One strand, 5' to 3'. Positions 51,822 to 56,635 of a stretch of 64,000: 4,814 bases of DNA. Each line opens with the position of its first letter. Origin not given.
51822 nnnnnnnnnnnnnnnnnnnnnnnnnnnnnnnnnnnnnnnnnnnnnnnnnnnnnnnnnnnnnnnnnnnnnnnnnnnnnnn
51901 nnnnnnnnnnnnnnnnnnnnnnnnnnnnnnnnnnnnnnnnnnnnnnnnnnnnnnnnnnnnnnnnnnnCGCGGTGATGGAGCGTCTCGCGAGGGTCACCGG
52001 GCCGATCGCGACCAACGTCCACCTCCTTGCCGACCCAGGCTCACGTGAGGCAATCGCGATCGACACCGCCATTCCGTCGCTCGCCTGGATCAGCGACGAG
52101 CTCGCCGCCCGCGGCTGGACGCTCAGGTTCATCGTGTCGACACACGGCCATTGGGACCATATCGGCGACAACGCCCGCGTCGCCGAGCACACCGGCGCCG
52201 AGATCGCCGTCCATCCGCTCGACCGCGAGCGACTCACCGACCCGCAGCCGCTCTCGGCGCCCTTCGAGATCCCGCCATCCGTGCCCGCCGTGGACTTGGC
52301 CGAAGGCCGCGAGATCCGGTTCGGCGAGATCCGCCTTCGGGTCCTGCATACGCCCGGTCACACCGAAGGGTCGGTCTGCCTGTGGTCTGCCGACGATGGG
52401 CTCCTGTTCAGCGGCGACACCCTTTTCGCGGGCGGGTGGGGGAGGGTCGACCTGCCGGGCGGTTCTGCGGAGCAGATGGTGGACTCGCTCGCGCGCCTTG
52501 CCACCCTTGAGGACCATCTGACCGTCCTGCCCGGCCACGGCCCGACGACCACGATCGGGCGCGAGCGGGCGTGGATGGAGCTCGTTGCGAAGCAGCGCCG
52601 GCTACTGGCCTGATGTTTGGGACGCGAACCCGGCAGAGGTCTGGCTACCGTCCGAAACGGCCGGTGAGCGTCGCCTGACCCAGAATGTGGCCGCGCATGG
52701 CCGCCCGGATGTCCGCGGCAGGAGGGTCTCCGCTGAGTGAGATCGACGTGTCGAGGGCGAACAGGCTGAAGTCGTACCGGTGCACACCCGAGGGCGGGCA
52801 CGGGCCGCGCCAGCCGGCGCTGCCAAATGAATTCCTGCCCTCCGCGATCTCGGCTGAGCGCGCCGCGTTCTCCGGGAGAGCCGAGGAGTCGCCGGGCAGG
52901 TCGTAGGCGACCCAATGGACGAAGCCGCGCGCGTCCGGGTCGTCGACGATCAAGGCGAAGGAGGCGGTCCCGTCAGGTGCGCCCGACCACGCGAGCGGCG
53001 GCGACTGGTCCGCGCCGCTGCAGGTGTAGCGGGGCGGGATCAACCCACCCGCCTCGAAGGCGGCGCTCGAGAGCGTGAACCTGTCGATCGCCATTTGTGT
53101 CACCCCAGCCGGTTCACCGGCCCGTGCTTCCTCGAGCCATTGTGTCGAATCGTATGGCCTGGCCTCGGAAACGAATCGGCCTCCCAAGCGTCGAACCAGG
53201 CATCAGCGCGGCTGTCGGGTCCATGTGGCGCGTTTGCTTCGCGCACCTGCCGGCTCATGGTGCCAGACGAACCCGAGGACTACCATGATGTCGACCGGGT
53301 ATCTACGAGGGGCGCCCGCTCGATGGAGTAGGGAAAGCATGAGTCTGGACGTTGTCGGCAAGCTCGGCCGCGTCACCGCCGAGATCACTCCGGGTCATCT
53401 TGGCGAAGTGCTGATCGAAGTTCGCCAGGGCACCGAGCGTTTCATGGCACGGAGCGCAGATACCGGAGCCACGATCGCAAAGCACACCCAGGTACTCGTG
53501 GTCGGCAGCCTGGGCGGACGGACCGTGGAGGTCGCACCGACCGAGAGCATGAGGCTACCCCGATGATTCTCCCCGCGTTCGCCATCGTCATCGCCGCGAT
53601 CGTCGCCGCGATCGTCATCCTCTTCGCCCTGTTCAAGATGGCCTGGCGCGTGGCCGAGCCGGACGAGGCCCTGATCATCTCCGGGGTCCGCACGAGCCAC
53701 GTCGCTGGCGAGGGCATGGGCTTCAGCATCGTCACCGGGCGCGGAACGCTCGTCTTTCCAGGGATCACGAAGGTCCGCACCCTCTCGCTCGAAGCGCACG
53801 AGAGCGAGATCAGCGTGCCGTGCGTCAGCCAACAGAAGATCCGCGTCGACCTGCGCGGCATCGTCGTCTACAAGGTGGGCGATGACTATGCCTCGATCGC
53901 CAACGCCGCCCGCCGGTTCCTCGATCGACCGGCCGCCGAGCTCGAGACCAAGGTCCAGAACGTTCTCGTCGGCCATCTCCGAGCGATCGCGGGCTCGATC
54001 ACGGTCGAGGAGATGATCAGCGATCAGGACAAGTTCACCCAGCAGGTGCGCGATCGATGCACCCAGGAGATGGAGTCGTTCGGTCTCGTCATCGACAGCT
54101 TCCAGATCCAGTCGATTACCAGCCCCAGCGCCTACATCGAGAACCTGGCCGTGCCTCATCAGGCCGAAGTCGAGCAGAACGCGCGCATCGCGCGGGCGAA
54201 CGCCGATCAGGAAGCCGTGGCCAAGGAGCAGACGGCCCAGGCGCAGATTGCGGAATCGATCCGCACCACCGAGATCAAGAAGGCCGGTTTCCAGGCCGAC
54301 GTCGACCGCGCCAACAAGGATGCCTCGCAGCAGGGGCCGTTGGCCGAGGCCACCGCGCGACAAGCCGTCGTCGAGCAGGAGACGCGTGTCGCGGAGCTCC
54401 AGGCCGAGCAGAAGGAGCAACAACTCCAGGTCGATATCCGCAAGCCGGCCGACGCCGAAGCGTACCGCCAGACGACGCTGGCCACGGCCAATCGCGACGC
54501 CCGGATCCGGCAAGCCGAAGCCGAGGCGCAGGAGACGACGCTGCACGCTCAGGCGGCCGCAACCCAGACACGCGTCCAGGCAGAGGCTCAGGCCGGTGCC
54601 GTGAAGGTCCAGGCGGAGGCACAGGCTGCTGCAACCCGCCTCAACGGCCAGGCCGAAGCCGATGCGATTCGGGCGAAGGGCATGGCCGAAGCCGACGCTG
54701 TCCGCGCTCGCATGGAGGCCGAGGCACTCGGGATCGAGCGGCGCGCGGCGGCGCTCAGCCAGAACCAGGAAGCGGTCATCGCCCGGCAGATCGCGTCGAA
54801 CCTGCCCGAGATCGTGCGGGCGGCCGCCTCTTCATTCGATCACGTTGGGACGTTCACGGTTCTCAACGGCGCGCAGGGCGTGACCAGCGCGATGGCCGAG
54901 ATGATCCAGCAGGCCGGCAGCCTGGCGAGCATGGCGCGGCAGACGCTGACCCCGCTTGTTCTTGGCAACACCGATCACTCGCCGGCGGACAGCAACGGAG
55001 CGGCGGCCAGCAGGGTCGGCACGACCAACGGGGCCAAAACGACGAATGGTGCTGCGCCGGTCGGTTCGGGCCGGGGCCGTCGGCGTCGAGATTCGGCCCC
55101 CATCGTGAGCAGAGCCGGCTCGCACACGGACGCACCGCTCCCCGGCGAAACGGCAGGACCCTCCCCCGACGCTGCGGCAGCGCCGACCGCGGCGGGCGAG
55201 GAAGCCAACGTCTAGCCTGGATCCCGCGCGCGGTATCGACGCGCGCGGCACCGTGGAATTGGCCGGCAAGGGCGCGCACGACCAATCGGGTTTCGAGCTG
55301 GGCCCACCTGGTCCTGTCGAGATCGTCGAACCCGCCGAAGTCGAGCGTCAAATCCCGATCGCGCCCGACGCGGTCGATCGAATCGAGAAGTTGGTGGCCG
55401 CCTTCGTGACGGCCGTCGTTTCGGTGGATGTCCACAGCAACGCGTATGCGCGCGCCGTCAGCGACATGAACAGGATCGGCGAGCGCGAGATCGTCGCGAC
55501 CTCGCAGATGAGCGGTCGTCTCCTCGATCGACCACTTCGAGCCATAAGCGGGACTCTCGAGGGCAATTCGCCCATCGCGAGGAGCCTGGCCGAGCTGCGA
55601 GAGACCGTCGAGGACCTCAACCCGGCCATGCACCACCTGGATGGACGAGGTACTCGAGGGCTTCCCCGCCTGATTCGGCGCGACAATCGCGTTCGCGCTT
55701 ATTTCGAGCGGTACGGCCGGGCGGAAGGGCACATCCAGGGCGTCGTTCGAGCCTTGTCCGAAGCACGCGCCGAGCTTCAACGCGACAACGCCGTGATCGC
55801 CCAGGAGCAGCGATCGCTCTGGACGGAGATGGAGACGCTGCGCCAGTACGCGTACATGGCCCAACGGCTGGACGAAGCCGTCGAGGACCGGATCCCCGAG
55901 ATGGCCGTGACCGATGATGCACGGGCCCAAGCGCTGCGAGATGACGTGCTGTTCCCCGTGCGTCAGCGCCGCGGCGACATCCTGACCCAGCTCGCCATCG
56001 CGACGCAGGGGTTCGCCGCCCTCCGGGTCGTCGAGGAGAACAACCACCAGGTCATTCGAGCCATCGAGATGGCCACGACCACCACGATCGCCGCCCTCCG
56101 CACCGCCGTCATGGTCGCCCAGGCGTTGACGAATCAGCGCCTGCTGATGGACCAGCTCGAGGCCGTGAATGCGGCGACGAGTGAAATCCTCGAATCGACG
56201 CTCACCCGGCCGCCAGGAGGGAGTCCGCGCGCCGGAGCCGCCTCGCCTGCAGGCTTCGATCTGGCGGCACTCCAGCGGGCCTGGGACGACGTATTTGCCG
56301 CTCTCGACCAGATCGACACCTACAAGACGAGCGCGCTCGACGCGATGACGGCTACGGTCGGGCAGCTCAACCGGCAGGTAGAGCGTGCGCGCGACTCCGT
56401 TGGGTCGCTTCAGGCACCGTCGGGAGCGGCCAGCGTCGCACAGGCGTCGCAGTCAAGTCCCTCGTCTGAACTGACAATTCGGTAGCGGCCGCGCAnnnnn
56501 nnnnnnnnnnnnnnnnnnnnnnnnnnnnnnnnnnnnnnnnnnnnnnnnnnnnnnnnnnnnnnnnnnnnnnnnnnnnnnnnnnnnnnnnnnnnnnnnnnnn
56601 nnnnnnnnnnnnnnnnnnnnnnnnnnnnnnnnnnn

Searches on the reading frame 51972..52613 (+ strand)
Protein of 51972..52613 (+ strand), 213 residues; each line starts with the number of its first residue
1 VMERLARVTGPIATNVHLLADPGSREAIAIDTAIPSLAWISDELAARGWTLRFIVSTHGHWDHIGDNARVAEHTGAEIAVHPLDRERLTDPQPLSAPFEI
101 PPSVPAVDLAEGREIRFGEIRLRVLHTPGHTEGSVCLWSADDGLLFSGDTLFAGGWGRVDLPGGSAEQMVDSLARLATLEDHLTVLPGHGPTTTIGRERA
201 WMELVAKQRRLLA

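Call 33: search_protein_families(library=pfam, proteins=[window:51972-52613:+], max_evalue=0.0001)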
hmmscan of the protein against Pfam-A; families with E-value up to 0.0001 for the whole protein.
window:51972-52613:+ (213 aa): 2 families
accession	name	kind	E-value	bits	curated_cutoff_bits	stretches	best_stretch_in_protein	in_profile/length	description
PF00753.33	Lactamase_B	-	3.9e-31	108.9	22.7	1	11-189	3-196/196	Metallo-beta-lactamase superfamily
PF12706.13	Lactamase_B_2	-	4.1e-06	27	27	1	51-131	31-112/200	Beta-lactamase superfamily domain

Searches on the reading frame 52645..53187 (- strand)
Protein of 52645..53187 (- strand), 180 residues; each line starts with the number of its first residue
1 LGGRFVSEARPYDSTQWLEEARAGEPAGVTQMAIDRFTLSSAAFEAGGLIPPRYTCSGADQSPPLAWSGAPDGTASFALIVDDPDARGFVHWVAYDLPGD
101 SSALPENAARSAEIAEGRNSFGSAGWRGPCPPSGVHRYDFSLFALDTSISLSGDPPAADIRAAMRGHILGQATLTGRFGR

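Call 33: search_protein_families(library=pfam, proteins=[window:52645-53187:-], max_evalue=0.0001)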
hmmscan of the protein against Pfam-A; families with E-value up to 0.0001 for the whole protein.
window:52645-53187:- (180 aa): 1 family
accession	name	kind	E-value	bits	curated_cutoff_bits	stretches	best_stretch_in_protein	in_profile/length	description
PF01161.25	PBP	-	2.7e-40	138.3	24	1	50-178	2-135/135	Phosphatidylethanolamine-binding protein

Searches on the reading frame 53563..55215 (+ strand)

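Call 34: search_protein_families(library=pfam, proteins=[window:53563-55215:+], max_evalue=0.0001)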
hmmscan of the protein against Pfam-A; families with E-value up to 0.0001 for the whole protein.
window:53563-55215:+ (550 aa): 2 families
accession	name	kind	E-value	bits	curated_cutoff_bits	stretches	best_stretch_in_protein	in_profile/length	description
PF01145.31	Band_7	-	9.8e-25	88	23.6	1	30-215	2-175/176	SPFH domain / Band 7 family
PF15975.10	Flot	-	3.3e-07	30.9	27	1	353-459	2-102/124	Flotillin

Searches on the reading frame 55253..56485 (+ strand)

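Call 34: search_protein_families(library=pfam, proteins=[window:55253-56485:+], max_evalue=0.0001)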
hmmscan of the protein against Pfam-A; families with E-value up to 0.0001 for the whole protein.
window:55253-56485:+ (410 aa): 1 family
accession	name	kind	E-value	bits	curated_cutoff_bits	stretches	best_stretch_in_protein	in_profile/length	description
PF05816.16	TelA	-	2.2e-61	208.3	30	1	71-381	15-328/332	Toxic anion resistance protein (TelA)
